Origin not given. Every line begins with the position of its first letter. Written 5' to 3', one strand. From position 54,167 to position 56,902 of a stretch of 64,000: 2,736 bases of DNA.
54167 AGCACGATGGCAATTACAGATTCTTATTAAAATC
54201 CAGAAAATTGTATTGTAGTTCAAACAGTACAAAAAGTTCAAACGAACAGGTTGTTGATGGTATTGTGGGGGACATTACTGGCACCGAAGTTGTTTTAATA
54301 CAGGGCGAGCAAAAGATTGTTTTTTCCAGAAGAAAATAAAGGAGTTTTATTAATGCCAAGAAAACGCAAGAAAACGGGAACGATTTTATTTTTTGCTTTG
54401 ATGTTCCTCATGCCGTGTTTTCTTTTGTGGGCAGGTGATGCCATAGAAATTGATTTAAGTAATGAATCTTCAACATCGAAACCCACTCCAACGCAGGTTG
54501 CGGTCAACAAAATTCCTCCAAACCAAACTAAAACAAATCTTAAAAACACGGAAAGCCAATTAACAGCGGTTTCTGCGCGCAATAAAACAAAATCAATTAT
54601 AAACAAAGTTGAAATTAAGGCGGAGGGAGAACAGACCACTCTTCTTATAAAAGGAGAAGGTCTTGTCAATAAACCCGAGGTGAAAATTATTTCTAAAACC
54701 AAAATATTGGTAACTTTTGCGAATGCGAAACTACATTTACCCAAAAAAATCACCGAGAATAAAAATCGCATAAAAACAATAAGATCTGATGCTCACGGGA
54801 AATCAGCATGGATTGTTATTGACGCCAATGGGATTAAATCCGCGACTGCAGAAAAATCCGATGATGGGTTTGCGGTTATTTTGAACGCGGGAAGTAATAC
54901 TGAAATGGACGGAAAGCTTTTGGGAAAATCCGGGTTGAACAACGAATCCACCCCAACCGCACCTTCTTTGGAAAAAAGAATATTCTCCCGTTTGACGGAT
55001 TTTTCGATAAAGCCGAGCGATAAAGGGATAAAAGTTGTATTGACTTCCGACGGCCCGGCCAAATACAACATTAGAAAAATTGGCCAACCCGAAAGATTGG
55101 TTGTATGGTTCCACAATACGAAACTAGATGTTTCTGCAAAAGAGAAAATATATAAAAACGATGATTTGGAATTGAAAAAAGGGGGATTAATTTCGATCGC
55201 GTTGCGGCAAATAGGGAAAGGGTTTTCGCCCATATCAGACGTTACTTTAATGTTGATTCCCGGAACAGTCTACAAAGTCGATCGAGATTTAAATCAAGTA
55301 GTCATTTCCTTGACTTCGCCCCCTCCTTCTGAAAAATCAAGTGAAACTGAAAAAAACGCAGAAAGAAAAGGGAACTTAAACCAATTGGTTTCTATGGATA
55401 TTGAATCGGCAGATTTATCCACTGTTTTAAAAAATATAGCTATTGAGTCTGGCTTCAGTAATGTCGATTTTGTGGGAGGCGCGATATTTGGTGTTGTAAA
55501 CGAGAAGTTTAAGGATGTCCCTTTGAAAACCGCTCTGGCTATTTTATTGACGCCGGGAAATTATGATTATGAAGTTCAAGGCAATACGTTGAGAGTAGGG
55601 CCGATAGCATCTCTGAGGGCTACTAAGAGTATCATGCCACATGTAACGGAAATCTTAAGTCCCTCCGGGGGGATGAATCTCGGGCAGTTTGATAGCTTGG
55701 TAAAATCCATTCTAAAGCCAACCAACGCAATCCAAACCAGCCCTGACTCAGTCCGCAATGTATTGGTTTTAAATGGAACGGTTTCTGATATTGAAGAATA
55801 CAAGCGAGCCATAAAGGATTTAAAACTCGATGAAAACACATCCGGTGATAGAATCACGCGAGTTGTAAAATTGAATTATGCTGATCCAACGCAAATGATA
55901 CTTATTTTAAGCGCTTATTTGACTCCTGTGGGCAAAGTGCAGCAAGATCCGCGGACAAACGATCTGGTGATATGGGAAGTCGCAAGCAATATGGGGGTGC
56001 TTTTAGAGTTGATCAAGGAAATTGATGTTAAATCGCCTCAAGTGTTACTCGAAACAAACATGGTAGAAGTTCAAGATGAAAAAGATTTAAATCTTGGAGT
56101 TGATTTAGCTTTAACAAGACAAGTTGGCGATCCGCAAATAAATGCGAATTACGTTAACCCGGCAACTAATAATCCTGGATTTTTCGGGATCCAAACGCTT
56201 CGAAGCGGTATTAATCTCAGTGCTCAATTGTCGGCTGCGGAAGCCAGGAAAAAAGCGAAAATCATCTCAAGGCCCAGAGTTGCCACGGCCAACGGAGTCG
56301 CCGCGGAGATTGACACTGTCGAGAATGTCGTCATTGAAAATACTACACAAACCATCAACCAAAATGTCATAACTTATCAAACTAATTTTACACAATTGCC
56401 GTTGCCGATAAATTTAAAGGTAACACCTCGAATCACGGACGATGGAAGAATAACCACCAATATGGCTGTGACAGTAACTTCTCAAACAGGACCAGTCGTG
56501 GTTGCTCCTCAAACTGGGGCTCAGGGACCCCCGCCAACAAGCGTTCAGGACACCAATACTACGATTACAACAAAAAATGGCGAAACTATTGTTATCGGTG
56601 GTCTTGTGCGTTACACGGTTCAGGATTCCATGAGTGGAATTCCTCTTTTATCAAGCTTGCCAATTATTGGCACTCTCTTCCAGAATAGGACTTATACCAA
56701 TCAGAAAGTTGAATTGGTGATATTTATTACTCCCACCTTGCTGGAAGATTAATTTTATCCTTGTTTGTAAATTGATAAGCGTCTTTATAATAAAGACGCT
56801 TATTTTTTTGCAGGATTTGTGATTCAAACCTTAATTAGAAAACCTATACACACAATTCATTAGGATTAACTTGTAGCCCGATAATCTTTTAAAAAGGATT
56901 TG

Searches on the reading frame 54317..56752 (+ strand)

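Call 25: search_protein_families(library=pfam, proteins=[window:54317-56752:+], max_evalue=0.001)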
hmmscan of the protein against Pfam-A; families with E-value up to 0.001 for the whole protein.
window:54317-56752:+ (811 aa): 4 families
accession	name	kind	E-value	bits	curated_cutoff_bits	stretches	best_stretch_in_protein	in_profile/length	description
PF00263.26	Secretin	-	8.6e-38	130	27.5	1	641-809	2-168/169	Bacterial type II and III secretion system protein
PF03958.22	Secretin_N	-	2.1e-13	50.7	28.2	1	514-575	1-69/69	Bacterial type II/III secretion system short domain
PF11741.13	AMIN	-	1.2e-12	48.2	20.5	2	98-183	2-95/101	AMIN domain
PF07660.19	STN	-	0.00047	20.3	28.4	0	398-429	20-51/52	Secretin and TonB N terminus short domain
